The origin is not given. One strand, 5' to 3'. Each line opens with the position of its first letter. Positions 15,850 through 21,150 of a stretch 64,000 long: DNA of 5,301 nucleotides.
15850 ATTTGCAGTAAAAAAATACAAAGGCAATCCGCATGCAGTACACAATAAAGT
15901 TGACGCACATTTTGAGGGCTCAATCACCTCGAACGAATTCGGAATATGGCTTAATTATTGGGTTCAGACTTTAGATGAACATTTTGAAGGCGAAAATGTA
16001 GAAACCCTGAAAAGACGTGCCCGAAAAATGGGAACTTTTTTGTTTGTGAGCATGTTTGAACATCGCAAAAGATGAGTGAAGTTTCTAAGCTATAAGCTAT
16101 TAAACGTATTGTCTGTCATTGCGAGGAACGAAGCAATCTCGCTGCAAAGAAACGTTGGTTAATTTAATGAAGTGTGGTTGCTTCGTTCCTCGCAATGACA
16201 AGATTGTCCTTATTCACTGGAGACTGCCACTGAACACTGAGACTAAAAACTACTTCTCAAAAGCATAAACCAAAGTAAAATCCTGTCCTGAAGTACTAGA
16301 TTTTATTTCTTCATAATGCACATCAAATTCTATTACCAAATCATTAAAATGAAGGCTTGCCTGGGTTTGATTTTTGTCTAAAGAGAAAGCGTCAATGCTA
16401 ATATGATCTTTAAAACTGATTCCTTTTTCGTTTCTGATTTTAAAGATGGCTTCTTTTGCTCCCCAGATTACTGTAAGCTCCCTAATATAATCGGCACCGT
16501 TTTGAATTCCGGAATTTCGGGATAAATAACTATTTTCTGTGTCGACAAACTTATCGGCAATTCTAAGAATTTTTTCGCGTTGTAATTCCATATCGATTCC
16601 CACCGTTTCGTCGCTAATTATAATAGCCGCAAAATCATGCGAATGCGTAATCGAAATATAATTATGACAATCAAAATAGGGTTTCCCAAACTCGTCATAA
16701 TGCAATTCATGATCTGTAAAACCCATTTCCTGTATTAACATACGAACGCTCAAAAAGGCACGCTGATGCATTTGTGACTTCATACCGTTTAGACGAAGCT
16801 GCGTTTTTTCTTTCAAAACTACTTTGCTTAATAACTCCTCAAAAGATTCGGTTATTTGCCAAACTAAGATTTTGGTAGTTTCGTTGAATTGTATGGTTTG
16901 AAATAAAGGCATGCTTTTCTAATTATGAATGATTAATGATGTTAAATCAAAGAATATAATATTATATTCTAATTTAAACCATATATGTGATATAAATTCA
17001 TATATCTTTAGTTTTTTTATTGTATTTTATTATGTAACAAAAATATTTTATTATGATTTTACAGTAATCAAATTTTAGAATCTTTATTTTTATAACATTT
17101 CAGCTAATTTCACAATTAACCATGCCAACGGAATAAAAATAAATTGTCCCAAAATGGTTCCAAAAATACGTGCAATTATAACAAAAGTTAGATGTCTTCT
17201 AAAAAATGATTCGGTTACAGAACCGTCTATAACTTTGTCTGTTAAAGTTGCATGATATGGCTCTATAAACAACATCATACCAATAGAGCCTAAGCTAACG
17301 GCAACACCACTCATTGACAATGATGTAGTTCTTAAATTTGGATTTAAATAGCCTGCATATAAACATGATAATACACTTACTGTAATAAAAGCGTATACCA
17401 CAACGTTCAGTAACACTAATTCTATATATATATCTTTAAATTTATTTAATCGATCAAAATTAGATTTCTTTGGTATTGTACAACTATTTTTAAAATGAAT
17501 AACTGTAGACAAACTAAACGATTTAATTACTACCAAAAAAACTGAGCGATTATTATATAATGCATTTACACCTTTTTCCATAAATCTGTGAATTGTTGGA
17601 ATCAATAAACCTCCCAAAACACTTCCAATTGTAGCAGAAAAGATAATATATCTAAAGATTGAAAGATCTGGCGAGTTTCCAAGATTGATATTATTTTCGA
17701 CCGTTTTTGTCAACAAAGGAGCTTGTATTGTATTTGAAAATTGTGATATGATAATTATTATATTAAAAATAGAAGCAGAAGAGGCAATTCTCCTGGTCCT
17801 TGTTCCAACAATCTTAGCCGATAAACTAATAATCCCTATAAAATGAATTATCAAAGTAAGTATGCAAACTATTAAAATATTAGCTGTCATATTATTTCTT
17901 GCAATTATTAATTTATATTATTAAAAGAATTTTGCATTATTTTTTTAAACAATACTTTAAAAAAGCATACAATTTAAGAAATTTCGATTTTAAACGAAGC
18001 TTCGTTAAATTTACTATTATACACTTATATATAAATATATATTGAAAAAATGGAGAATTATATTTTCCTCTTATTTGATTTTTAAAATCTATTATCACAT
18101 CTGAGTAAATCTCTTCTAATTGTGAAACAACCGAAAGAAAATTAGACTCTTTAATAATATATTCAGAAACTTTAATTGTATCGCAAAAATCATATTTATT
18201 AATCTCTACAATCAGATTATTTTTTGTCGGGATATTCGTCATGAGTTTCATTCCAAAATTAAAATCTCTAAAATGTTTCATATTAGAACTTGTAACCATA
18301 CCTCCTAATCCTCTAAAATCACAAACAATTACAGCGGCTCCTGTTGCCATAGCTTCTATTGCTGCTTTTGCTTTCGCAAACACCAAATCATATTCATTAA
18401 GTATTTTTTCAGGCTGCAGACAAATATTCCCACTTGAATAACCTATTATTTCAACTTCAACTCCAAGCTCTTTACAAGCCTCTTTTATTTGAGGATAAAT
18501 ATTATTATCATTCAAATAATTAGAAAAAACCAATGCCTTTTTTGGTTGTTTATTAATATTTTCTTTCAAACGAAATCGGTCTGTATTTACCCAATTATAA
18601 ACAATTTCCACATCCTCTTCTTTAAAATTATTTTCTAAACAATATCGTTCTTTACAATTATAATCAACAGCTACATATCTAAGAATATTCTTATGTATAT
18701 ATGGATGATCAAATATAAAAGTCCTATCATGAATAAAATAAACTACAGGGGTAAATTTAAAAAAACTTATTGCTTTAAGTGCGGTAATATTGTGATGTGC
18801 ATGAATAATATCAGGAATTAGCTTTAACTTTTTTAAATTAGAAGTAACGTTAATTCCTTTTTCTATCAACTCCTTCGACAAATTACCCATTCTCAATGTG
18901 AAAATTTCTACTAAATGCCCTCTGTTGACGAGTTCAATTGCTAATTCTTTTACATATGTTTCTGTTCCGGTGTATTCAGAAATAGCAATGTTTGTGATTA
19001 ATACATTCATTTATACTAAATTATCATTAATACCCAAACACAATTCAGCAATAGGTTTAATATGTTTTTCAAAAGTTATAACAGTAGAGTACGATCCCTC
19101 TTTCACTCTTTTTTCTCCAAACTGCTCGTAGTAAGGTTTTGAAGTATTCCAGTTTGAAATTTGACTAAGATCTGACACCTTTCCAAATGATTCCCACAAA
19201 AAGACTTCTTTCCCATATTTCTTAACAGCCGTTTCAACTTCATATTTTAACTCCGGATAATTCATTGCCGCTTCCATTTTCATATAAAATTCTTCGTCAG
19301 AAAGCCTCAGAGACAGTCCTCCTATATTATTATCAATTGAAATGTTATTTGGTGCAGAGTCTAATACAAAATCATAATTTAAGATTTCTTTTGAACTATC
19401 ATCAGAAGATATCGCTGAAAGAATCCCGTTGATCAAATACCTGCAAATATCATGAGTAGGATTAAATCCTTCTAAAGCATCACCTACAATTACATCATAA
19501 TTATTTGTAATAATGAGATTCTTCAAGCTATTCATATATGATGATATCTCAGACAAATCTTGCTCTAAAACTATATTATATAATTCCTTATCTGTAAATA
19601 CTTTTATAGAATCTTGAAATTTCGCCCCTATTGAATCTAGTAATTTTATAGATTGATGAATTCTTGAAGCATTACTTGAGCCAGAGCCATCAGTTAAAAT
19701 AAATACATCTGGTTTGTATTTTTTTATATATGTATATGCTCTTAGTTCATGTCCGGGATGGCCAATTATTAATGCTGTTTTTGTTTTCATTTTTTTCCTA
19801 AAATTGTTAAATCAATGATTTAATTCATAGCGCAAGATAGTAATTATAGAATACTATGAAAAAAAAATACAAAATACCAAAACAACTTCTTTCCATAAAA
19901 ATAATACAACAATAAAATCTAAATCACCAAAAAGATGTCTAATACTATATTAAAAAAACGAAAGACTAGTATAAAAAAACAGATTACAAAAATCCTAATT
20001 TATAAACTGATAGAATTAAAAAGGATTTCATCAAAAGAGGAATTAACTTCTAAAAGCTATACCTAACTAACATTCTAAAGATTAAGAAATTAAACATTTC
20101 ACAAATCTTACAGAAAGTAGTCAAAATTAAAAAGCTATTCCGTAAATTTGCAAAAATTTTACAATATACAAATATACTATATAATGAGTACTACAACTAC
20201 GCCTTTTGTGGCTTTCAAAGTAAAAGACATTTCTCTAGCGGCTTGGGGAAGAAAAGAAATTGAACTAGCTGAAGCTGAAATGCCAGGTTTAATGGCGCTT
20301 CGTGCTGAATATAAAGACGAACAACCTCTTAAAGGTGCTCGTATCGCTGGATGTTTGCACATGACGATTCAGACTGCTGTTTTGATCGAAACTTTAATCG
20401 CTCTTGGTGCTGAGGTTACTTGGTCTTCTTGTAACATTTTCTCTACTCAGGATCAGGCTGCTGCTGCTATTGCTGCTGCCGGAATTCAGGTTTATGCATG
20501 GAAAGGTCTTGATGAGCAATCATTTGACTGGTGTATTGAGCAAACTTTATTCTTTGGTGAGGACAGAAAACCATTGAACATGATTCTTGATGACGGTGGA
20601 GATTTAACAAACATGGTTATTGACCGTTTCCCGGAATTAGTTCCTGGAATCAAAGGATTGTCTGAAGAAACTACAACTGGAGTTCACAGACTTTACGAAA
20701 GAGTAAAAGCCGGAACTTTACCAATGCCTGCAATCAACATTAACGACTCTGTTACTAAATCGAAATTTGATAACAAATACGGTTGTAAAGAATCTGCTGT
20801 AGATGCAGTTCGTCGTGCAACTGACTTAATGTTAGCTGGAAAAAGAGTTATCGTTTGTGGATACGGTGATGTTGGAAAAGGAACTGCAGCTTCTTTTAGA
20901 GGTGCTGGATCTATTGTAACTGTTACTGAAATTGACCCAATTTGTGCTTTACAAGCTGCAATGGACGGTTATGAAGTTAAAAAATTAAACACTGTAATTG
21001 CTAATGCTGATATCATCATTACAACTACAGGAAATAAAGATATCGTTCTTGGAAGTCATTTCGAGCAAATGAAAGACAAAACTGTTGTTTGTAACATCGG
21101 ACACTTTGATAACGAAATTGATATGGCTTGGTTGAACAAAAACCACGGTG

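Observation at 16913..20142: AT-rich three-gene cassette: variant PIG-L/LmbE deacetylase + GT4 glycosyltransferase + Amj(DUF2837)-like membrane protein, a candidate GlcN-glycoconjugate synthesis and flipping module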

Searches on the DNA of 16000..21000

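Call 52: search_rna_families(source=window, start=16000, end=21000, threshold=evalue, max_evalue=1)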
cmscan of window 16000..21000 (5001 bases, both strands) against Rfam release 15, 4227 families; matches with E-value up to 1: 5.
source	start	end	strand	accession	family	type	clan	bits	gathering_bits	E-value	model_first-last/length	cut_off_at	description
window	16101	16215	+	RF04111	MIR6274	Gene; miRNA;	-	34.8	80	0.00028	1-107/107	no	MIR6274 microRNA precursor family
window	16100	16213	-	RF04111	MIR6274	Gene; miRNA;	-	29.5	80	0.0084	1-107/107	no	MIR6274 microRNA precursor family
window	16100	16204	-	RF04160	MIR868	Gene; miRNA;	-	27.1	200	0.029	44-156/194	no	MIR868 microRNA precursor family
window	16108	16201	-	RF04051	mir-8517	Gene; miRNA;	-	23.3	70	0.18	1-108/108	no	mir-8517 microRNA precursor family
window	16107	16212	-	RF03283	mir-1010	Gene; miRNA;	-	22.2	70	0.27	1-93/93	no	mir-1010 microRNA precursor family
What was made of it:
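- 19791..20183 (.): Divergent intergenic region between gene 1 and ahcY. It presumably holds the cassette promoter. The gene-1-proximal ~70 nt are conserved among close relatives. The ahcY-proximal ~200 nt are nearly invariant. No Rfam family (call 52).
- Tried and rejected: None at E<=1 (call 52).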

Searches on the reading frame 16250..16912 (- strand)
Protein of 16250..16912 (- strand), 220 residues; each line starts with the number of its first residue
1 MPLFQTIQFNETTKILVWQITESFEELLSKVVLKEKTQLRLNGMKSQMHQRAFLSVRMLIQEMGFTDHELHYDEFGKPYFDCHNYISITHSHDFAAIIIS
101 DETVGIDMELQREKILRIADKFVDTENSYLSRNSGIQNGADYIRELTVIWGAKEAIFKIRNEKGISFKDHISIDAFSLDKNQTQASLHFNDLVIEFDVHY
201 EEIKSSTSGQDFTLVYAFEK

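Call 3: search_protein_families(library=pfam, proteins=[window:16250-16912:-], max_evalue=1)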
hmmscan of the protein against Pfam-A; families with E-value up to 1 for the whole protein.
window:16250-16912:- (220 aa): 2 families
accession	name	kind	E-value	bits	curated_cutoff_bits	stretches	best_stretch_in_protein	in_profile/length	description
PF01648.25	ACPS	-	3.3e-08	34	25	1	104-210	2-104/111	4'-phosphopantetheinyl transferase superfamily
PF17837.6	4PPT_N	-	0.032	14.7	27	1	56-99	24-67/68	4'-phosphopantetheinyl transferase N-terminal domain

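Call 4: search_protein_families(library=ncbifam, proteins=[window:16250-16912:-], max_evalue=1)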
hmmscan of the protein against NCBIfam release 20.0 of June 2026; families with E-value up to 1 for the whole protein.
window:16250-16912:- (220 aa): 4 families
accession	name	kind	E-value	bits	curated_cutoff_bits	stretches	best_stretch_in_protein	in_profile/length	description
NF007676.0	PRK10351.1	equivalog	3.8e-08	33.1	174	1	49-176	30-156/195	4'-phosphopantetheinyl transferase AcpT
NF007604.0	PRK10251.1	equivalog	3.2e-05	23.6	169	1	74-189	77-186/209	enterobactin synthase subunit EntD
NF047349.1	4PPT_AusB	equivalog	6.4e-05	22.5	225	1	47-162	39-150/205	aureusimine biosynthesis 4'-phosphopantetheinyl transferase AusB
NF047728.1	tRNAMtaseTaw22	equivalog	0.045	12.9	550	1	129-172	125-166/336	tRNA (guanine(37)-N1)/4-demethylwyosine(37)-methyltransferase Taw22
